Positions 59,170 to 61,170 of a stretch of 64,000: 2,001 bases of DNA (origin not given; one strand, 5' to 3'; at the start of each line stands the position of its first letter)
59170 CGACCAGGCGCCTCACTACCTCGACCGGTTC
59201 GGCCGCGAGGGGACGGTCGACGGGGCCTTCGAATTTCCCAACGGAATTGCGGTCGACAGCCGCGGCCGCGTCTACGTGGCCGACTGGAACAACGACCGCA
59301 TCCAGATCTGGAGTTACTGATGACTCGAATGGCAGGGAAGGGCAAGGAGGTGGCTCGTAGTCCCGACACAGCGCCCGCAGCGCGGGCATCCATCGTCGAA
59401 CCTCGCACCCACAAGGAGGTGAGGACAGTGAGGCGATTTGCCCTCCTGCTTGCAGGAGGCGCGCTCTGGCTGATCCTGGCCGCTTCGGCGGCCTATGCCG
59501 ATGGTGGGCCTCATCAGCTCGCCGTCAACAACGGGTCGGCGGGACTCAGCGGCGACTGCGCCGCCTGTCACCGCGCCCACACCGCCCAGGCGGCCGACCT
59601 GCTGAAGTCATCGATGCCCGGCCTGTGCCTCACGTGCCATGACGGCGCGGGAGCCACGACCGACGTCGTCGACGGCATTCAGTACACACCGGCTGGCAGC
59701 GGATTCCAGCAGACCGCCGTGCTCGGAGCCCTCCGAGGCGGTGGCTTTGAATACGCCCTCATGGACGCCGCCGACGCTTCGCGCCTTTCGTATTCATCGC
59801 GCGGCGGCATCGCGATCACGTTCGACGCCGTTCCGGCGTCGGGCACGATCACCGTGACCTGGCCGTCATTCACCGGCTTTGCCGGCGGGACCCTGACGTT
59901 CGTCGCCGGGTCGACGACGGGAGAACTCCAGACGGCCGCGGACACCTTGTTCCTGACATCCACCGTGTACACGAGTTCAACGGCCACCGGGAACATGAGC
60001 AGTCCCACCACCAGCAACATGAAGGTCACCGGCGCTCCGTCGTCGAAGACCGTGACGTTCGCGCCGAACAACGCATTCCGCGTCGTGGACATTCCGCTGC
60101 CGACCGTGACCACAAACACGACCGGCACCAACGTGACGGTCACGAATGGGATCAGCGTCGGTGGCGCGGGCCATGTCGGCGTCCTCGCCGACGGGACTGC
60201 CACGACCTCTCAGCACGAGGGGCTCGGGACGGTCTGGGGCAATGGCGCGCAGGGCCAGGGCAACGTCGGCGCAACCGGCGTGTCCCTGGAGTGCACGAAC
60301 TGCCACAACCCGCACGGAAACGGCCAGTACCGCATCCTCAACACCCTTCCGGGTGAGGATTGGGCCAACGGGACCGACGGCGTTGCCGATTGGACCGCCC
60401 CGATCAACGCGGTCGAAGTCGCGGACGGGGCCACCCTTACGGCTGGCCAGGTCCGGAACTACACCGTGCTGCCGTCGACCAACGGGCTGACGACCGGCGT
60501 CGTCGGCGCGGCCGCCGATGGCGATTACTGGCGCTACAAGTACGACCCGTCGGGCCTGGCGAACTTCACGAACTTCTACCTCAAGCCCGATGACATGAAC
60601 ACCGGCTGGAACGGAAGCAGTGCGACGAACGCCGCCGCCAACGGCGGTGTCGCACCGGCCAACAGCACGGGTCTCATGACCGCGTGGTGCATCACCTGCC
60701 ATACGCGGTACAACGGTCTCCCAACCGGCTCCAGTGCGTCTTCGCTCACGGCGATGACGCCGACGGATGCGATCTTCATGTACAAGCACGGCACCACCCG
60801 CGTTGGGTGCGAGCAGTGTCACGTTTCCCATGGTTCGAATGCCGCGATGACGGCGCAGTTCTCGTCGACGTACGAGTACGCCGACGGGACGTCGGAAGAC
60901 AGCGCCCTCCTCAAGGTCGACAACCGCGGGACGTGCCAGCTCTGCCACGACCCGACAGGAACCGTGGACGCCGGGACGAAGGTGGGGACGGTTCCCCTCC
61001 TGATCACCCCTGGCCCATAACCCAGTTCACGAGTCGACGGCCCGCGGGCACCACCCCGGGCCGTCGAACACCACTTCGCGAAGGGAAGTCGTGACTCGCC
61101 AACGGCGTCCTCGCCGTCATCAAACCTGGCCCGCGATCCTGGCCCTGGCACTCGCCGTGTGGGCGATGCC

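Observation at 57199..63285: TPR + NHL propeller + two paired-CXXCH multihaem cytochromes (one with a PKD domain): candidate cell-envelope redox module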

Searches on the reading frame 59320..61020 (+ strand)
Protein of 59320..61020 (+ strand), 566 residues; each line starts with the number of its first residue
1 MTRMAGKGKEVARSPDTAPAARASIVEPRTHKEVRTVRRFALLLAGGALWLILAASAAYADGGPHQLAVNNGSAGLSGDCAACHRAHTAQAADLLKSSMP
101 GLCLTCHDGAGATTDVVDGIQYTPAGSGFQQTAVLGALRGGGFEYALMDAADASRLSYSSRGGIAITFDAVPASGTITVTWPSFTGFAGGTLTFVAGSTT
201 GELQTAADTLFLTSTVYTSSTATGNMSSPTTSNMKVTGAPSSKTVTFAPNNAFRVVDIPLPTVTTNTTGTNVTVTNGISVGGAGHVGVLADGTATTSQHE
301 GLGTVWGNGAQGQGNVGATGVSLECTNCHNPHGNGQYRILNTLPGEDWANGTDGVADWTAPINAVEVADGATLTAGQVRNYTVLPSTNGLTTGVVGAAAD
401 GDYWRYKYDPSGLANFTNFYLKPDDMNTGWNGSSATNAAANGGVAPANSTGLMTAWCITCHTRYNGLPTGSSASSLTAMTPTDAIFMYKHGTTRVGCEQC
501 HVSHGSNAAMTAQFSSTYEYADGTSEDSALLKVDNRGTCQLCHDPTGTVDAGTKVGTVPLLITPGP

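Call 6: search_protein_families(library=pfam, proteins=[window:59320-61020:+], max_evalue=0.1)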
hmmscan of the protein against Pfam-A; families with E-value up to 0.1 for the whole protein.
window:59320-61020:+ (566 aa): 7 families
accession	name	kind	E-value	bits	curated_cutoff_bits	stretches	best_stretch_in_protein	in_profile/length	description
PF09699.15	Paired_CXXCH_1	-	9.5e-20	70.5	20.6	3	77-110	6-39/41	Doubled CXXCH motif (Paired_CXXCH_1)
PF14537.11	Cytochrom_c3_2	-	1.1e-08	35.9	25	1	79-110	8-36/79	Cytochrome c3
PF14522.11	Cytochrome_C7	-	5.1e-07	29.9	24.8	2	77-112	13-53/67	Cytochrome c7 and related cytochrome c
PF22113.1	Mtrc-MtrF_II-IV_dom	-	6.5e-07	29.5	30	1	452-550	79-170/176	Outer membrane cytochrome MtrC/MtrF-like, domains II/IV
PF13442.11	Cytochrome_CBB3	-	0.005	17.6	27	0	450-491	7-44/68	Cytochrome C oxidase, cbb3-type, subunit III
PF22584.1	CFAP143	-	0.029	14.6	27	1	436-527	17-109/437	Cilia- and flagella-associated protein 143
PF06835.18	LptC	-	0.097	12.7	21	0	171-236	62-128/175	Lipopolysaccharide-assembly, LptC-related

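Call 7: search_protein_families(library=ncbifam, proteins=[window:59320-61020:+], max_evalue=0.1)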
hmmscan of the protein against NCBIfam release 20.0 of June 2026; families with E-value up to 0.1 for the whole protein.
window:59320-61020:+ (566 aa): 5 families
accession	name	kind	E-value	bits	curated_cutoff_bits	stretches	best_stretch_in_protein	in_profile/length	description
TIGR01905.1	paired_CXXCH_1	subfamily_domain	8.1e-16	57.7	25.2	2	78-110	7-39/41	doubled CXXCH domain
TIGR03508.1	decahem_SO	subfamily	3.1e-12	46.5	192.2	1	78-115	190-227/258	DmsE family decaheme c-type cytochrome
NF041028.1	decahem_GSU2203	exception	1.2e-08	34.6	325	1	77-109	222-254/317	GSU2203 family decaheme c-type cytochrome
TIGR03153.1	cytochr_NrfH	equivalog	0.0034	17.4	134.2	0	70-108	94-134/138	cytochrome c nitrite reductase small subunit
TIGR03146.1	cyt_nit_nrfB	equivalog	0.023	15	166.6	0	457-546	14-94/145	cytochrome c nitrite reductase pentaheme subunit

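Call 9: find_homologous_proteins(query=window:59428-61017:+, max_evalue=0.001)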
Query window:59428-61017:+ (530 aa): 859 proteins with E <= 0.001 among 8000 candidates; the best 120 are listed.
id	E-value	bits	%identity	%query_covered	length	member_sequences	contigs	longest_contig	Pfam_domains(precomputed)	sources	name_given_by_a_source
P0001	0.0e+0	1146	97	100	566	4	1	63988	PF09699.16,PF14537.12,PF14522.12,PF22113.2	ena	-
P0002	3.9e-288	974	83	97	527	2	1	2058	PF09699.16,PF14537.12,PF14522.12,PF22113.2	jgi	jgi:predicted CXXCH cytochrome family protein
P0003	3.9e-252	856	74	100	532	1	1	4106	PF09699.16,PF14537.12,PF14522.12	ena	-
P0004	2.0e-230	784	70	98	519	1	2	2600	PF09699.16,PF14537.12,PF14522.12,PF22113.2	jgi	jgi:predicted CXXCH cytochrome family protein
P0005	2.7e-228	777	69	100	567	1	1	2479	PF09699.16,PF14537.12,PF14522.12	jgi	jgi:predicted CXXCH cytochrome family protein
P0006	1.3e-225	768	67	100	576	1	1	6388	PF09699.16,PF14537.12,PF14522.12,PF22113.2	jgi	jgi:predicted CXXCH cytochrome family protein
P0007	9.4e-225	765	66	59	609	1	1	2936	PF09699.16,PF14537.12,PF14522.12,PF22113.2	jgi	jgi:predicted CXXCH cytochrome family protein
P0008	3.5e-224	763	68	100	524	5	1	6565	PF09699.16,PF14537.12,PF14522.12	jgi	jgi:predicted CXXCH cytochrome family protein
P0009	3.7e-223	760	68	100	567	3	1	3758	PF09699.16,PF14537.12,PF14522.12,PF22113.2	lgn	-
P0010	6.0e-222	756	67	100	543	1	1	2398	PF09699.16,PF14537.12,PF14522.12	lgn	-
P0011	1.1e-216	739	67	100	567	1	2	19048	PF09699.16,PF14537.12,PF14522.12,PF22113.2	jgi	jgi:predicted CXXCH cytochrome family protein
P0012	1.3e-213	728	65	100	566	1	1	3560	PF09699.16,PF14537.12,PF14522.12,PF22113.2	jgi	-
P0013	1.1e-204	699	63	100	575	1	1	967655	PF09699.16,PF14537.12,PF14522.12,PF22113.2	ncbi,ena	-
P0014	1.3e-201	689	63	100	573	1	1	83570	PF09699.16,PF14537.12,PF14522.12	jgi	jgi:predicted CXXCH cytochrome family protein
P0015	5.1e-201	687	63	100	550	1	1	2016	PF09699.16,PF14537.12,PF14522.12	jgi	jgi:predicted CXXCH cytochrome family protein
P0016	1.6e-200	685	66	59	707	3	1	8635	PF09699.16,PF14537.12,PF14522.12,PF22113.2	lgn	-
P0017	5.3e-199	680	48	98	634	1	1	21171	PF09699.16,PF14537.12,PF14522.12,PF22113.2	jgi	jgi:predicted CXXCH cytochrome family protein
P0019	8.6e-195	666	59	77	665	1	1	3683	PF09699.16,PF14537.12,PF14522.12,PF22113.2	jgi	jgi:predicted CXXCH cytochrome family protein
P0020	1.4e-194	666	62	76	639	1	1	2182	PF09699.16,PF14537.12,PF14522.12,PF22113.2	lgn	-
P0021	1.6e-193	662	61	77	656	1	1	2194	PF09699.16,PF14537.12,PF14522.12,PF22113.2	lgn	-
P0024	1.1e-183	630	62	55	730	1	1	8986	PF09699.16,PF14537.12,PF14522.12,PF22113.2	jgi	jgi:predicted CXXCH cytochrome family protein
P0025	1.0e-182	627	58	100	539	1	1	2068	PF09699.16,PF14537.12,PF14522.12,PF22113.2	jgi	jgi:predicted CXXCH cytochrome family protein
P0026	1.4e-180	619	61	59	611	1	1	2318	PF09699.16,PF14537.12,PF14522.12,PF22113.2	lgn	-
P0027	1.6e-179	616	61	73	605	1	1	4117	PF09699.16,PF14537.12,PF14522.12,PF22113.2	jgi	jgi:doubled CXXCH domain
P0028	2.1e-179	616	60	73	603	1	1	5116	PF09699.16,PF14537.12,PF14522.12,PF22113.2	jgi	jgi:predicted CXXCH cytochrome family protein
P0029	4.1e-175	601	60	57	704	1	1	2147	PF09699.16,PF14537.12,PF14522.12,PF22113.2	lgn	-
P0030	4.0e-174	598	56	76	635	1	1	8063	PF09699.16,PF14537.12,PF14522.12,PF22113.2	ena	-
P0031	4.4e-174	598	55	79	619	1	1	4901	PF09699.16,PF14537.12,PF14522.12,PF22113.2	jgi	jgi:predicted CXXCH cytochrome family protein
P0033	6.2e-168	578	54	100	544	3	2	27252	PF09699.16,PF14537.12,PF14522.12,PF22113.2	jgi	jgi:predicted CXXCH cytochrome family protein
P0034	3.1e-167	575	55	100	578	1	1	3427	PF09699.16,PF14537.12,PF14522.12,PF22113.2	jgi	jgi:predicted CXXCH cytochrome family protein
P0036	2.7e-166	572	57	100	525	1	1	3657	PF09699.16,PF14537.12,PF14522.12,PF22113.2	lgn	-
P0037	1.9e-165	570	56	100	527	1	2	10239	PF09699.16,PF14537.12,PF14522.12,PF22113.2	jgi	jgi:predicted CXXCH cytochrome family protein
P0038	6.5e-165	568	55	100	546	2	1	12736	PF09699.16,PF14537.12,PF14522.12,PF22113.2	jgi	jgi:predicted CXXCH cytochrome family protein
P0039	6.4e-161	555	55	100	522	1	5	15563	PF09699.16,PF14537.12,PF14522.12,PF22113.2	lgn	-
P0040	2.1e-160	553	56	100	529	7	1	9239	PF09699.16,PF14537.12,PF14522.12,PF22113.2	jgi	jgi:predicted CXXCH cytochrome family protein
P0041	1.1e-159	551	54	100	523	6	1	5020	PF09699.16,PF14537.12,PF14522.12,PF22113.2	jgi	jgi:predicted CXXCH cytochrome family protein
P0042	4.5e-159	549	55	100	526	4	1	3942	PF09699.16,PF14537.12,PF14522.12,PF22113.2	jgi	jgi:predicted CXXCH cytochrome family protein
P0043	2.6e-158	546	54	100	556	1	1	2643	PF09699.16,PF14537.12,PF14522.12,PF22113.2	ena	-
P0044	4.0e-157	542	60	41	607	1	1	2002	PF09699.16,PF14537.12,PF14522.12,PF22113.2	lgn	-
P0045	5.9e-157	542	55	100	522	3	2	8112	PF09699.16,PF14537.12,PF14522.12,PF22113.2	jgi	jgi:predicted CXXCH cytochrome family protein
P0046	8.1e-157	541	54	96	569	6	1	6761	PF09699.16,PF14537.12,PF14522.12,PF22113.2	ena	-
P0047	1.8e-156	540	54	100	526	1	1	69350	PF09699.16,PF14537.12,PF14522.12,PF22113.2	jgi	jgi:predicted CXXCH cytochrome family protein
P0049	1.7e-154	533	53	96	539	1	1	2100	PF09699.16,PF14537.12,PF14522.12,PF22113.2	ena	-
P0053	1.2e-142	494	51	100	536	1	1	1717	PF09699.16,PF14537.12,PF14522.12,PF22113.2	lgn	-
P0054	9.9e-139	481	51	100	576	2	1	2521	PF09699.16,PF14537.12,PF14522.12,PF22113.2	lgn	-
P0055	4.3e-137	476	55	53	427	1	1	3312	PF09699.16,PF14537.12,PF13442.12,PF14522.12,PF22113.2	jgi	jgi:predicted CXXCH cytochrome family protein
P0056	8.1e-135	468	57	53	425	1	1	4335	PF09699.16,PF14537.12,PF22113.2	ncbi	-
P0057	1.4e-132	461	54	54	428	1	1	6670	PF09699.16,PF14537.12,PF14522.12,PF22113.2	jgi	jgi:predicted CXXCH cytochrome family protein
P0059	1.9e-127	444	56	54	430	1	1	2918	PF09699.16,PF14537.12,PF14522.12,PF22113.2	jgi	jgi:predicted CXXCH cytochrome family protein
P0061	1.6e-126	441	56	53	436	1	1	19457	PF09699.16,PF14537.12,PF14522.12,PF22113.2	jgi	jgi:predicted CXXCH cytochrome family protein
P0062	3.2e-124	434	50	55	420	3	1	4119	PF09699.16,PF14537.12,PF14522.12,PF22113.2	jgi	jgi:predicted CXXCH cytochrome family protein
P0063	1.0e-123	432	63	63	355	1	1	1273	PF09699.16,PF14537.12,PF22113.2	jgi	jgi:hypothetical protein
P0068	1.9e-120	421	54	52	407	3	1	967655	PF09699.16,PF14537.12,PF14522.12,PF22113.2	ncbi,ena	-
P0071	1.3e-118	415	54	53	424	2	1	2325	PF09699.16,PF14537.12,PF14522.12,PF22113.2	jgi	jgi:predicted CXXCH cytochrome family protein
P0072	2.0e-118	414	46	98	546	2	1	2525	PF09699.16,PF14537.12,PF14522.12,PF22113.2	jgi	jgi:doubled CXXCH domain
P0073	3.7e-118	414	53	50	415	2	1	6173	PF09699.16,PF14537.12,PF14522.12,PF22113.2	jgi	jgi:predicted CXXCH cytochrome family protein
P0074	4.2e-118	413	52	55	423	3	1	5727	PF09699.16,PF14537.12,PF14522.12,PF22113.2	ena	-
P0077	1.2e-117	412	50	49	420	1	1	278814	PF09699.16,PF14537.12,PF14522.12,PF22113.2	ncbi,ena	-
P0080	4.4e-116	407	55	55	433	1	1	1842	PF09699.16,PF14537.12,PF14522.12,PF22113.2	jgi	jgi:predicted CXXCH cytochrome family protein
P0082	1.6e-115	405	49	57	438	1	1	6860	PF09699.16,PF14537.12,PF14522.12,PF22113.2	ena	-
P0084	5.7e-115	403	60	31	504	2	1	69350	PF09699.16,PF14537.12,PF14522.12,PF22113.2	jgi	jgi:predicted CXXCH cytochrome family protein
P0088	2.3e-113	398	48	52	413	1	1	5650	PF09699.16,PF14537.12,PF14522.12,PF22113.2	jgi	jgi:predicted CXXCH cytochrome family protein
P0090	4.7e-113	397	54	51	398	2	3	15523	PF09699.16,PF14537.12,PF14522.12,PF22113.2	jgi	jgi:predicted CXXCH cytochrome family protein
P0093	5.9e-112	393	51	52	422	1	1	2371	PF09699.16,PF14537.12,PF14522.12,PF22113.2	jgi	jgi:predicted CXXCH cytochrome family protein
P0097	3.0e-110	387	51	53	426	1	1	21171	PF09699.16,PF14537.12,PF22113.2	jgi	jgi:predicted CXXCH cytochrome family protein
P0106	1.2e-107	379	46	56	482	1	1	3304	PF09699.16,PF14537.12,PF14522.12,PF22113.2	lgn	-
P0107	1.9e-107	378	49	52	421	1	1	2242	PF09699.16,PF14537.12,PF14522.12,PF22113.2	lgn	-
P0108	2.7e-107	378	49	53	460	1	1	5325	PF09699.16,PF14537.12,PF14522.12,PF22113.2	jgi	jgi:predicted CXXCH cytochrome family protein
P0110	1.2e-106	376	48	54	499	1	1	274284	PF09699.16,PF14537.12,PF14522.12,PF22113.2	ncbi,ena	-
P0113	1.1e-103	366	51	53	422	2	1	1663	PF09699.16,PF14537.12,PF14522.12,PF22113.2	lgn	-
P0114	3.9e-103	364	55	55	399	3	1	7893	PF09699.16,PF14537.12,PF14522.12,PF22113.2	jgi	jgi:predicted CXXCH cytochrome family protein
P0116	1.3e-102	362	63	21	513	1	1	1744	PF09699.16,PF14537.12,PF14522.12,PF22113.2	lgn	-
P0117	1.1e-101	359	56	25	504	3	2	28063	PF09699.16,PF14537.12,PF14522.12,PF22113.2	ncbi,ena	-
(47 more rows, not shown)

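Call 10: find_encoding_contigs(protein=P0013, flank=10000, max_places=3)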
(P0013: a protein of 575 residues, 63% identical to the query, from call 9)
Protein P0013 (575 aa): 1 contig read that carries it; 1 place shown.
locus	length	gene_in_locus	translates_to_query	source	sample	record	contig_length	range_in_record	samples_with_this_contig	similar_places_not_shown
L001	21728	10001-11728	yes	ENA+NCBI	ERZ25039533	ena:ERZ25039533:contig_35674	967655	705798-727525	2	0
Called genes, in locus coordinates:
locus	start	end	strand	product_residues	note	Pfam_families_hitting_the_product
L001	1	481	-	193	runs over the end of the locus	PF13798:PCYCGC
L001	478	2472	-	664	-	PF03264:Cytochrom_NNT, PF14522:Cytochrome_C7 (faint)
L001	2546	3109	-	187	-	PF08534:Redoxin, PF00578:AhpC-TSA, PF13905:Thioredoxin_8 (weak)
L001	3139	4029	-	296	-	PF01578:Cytochrom_C_asm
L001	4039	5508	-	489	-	PF05140:ResB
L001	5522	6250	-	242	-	PF02683:DsbD_TM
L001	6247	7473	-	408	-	PF07719:TPR_2 (faint), PF13181:TPR_8 (faint), PF13432:TPR_16 (weak), PF14559:TPR_19, PF23914:TPR_CcmH_CycH (weak), PF00515:TPR_1 (faint), PF13414:TPR_11 (faint), PF13428:TPR_14 (weak), +1 more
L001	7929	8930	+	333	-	PF13371:TPR_9 (faint), PF12895:ANAPC3 (faint), PF13174:TPR_6 (faint), PF13428:TPR_14 (faint), PF13432:TPR_16, PF13424:TPR_12 (weak), PF13432:TPR_16 (weak), PF14559:TPR_19 (weak), +7 more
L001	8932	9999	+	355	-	PF01731:Arylesterase (faint), PF06739:SBBP (faint), PF08450:SGL (faint), PF25021:TEN_NHL (faint), PF01436:NHL (weak)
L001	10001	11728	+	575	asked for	PF14522:Cytochrome_C7 (faint), PF14537:Cytochrom_c3_2 (faint), PF22113:Mtrc-MtrF_II-IV_dom (faint), PF09699:Paired_CXXCH_1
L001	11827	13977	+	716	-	PF14522:Cytochrome_C7 (faint), PF14537:Cytochrom_c3_2 (faint), PF09699:Paired_CXXCH_1, PF22113:Mtrc-MtrF_II-IV_dom (weak), PF00801:PKD, PF18911:PKD_4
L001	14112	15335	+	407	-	PF09699:Paired_CXXCH_1, PF14522:Cytochrome_C7 (faint), PF14537:Cytochrom_c3_2 (faint), PF22113:Mtrc-MtrF_II-IV_dom (faint)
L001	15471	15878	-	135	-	-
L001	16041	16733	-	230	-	PF00072:Response_reg, PF13384:HTH_23 (faint), PF00196:GerE, PF04545:Sigma70_r4 (weak), PF08281:Sigma70_r4_2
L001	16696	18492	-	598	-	PF01590:GAF, PF13492:GAF_3 (weak), PF07730:HisKA_3, PF02518:HATPase_c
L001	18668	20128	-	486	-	PF22678:Cytochrom_c_NrfB-like (faint), PF02085:Cytochrom_CIII (faint), PF09699:Paired_CXXCH_1 (faint), PF14522:Cytochrome_C7 (faint), PF22113:Mtrc-MtrF_II-IV_dom (faint), PF14537:Cytochrom_c3_2 (weak)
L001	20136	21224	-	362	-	PF00033:Cytochrome_B, PF13631:Cytochrom_B_N_2, PF00032:Cytochrom_B_C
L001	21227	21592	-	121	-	PF00355:Rieske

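Call 11: find_encoding_contigs(protein=P0001, flank=10000, max_places=3)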
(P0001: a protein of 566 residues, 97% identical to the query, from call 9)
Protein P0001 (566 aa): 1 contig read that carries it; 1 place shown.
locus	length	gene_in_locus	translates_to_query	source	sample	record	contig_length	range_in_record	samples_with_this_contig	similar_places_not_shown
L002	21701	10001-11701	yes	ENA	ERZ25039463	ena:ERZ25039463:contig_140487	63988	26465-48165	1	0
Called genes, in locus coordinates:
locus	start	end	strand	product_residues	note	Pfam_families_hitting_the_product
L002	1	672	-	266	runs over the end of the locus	PF09594:GT87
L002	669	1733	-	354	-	PF08240:ADH_N, PF00107:ADH_zinc_N, PF13602:ADH_zinc_N_2 (weak)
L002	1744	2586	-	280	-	PF00950:ABC-3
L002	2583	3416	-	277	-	PF00005:ABC_tran, PF02463:SMC_N (faint), PF13304:AAA_21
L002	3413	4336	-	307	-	PF01297:ZnuA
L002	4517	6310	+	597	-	PF01590:GAF (weak), PF07730:HisKA_3, PF13581:HATPase_c_2 (weak), PF02518:HATPase_c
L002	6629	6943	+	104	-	PF00196:GerE, PF04545:Sigma70_r4 (weak), PF08281:Sigma70_r4_2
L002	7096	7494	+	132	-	-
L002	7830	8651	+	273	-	PF12895:ANAPC3 (faint), PF07719:TPR_2 (faint), PF13181:TPR_8 (faint), PF13428:TPR_14 (faint), PF13432:TPR_16, PF13424:TPR_12 (weak), PF13432:TPR_16, PF14559:TPR_19 (weak), +6 more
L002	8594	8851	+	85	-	PF13428:TPR_14 (faint), PF14559:TPR_19 (faint)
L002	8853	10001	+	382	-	PF25021:TEN_NHL (faint), PF01731:Arylesterase (faint), PF22807:TrAA12 (faint), PF08450:SGL (faint), PF06739:SBBP (faint), PF17170:DUF5128 (faint), PF01436:NHL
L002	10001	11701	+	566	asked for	PF14522:Cytochrome_C7 (faint), PF14537:Cytochrom_c3_2 (faint), PF22113:Mtrc-MtrF_II-IV_dom (faint), PF09699:Paired_CXXCH_1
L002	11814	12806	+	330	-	-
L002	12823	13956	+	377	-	PF00801:PKD, PF18911:PKD_4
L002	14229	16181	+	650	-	PF00515:TPR_1 (faint), PF07719:TPR_2 (faint), PF13174:TPR_6 (faint), PF13181:TPR_8 (faint), PF13431:TPR_17 (faint), PF13432:TPR_16 (weak), PF14559:TPR_19, PF02683:DsbD_TM, +2 more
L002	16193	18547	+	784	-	PF05140:ResB, PF01578:Cytochrom_C_asm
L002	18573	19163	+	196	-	PF00578:AhpC-TSA, PF08534:Redoxin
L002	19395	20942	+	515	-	PF03264:Cytochrom_NNT, PF14522:Cytochrome_C7 (faint)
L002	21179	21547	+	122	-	PF13798:PCYCGC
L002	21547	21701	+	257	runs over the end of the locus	PF14522:Cytochrome_C7 (faint), PF09699:Paired_CXXCH_1 (faint), PF14537:Cytochrom_c3_2 (faint)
